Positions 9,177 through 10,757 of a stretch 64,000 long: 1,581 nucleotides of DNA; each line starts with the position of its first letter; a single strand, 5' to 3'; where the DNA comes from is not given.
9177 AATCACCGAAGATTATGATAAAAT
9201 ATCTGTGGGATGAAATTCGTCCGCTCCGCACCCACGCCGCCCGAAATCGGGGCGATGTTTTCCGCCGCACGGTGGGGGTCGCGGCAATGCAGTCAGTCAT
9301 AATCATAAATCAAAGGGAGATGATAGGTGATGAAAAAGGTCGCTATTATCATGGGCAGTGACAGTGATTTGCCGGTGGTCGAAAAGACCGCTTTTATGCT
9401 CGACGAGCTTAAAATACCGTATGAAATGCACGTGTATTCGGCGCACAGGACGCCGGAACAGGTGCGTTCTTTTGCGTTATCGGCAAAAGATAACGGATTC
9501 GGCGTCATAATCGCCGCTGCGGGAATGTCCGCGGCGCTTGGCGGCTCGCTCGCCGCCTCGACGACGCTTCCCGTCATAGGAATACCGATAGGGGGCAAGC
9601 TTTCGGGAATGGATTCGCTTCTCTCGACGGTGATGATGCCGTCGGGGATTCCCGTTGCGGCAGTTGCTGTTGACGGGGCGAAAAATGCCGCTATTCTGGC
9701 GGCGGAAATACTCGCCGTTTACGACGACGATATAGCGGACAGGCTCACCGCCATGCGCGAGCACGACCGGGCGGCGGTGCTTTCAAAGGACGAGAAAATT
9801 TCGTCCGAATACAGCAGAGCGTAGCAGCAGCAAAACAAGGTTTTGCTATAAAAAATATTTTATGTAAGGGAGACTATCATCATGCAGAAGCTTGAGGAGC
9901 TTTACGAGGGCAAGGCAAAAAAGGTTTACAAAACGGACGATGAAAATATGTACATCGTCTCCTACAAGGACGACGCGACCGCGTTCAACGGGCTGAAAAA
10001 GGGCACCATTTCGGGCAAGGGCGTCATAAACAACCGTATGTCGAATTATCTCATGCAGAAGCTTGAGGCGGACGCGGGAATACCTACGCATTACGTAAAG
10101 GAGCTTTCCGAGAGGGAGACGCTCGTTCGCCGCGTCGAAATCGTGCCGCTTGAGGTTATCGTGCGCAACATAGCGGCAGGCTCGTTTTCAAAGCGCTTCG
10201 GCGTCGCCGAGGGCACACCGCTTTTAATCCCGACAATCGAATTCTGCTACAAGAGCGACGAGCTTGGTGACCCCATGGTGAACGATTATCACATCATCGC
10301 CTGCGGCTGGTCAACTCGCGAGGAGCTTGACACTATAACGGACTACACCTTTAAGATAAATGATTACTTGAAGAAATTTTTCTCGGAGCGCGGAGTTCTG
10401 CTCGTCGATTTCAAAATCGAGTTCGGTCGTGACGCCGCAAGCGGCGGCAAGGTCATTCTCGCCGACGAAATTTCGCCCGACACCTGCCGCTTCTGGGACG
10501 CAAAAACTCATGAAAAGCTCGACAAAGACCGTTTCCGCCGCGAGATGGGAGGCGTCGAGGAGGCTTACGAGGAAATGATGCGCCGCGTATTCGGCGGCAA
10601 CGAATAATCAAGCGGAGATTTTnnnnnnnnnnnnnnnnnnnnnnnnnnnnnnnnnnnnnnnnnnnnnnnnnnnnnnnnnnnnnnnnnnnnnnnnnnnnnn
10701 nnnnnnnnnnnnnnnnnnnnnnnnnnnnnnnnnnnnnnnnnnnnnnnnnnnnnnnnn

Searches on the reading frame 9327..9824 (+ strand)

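Call 93: search_protein_families(library=pfam, proteins=[window:9327-9824:+], max_evalue=0.0001)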
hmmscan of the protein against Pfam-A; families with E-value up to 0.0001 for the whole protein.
window:9327-9824:+ (165 aa): 1 family
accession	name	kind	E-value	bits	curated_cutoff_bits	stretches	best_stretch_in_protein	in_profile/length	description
PF00731.26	AIRC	-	2.5e-58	196.3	30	1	4-147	1-145/148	AIR carboxylase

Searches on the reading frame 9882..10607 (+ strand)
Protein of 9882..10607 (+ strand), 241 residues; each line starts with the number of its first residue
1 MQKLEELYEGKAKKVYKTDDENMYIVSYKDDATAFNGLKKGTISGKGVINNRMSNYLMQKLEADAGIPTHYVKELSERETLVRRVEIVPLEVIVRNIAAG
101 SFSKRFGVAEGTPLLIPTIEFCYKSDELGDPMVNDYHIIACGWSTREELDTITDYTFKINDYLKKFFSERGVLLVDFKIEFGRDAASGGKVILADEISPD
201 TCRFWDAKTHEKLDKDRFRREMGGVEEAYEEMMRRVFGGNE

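Call 93: search_protein_families(library=pfam, proteins=[window:9882-10607:+], max_evalue=0.0001)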
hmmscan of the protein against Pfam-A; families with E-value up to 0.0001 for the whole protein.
window:9882-10607:+ (241 aa): 1 family
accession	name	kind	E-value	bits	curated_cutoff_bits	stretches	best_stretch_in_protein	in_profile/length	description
PF01259.24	SAICAR_synt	-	5.9e-90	301.5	20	1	7-235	2-232/233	SAICAR synthetase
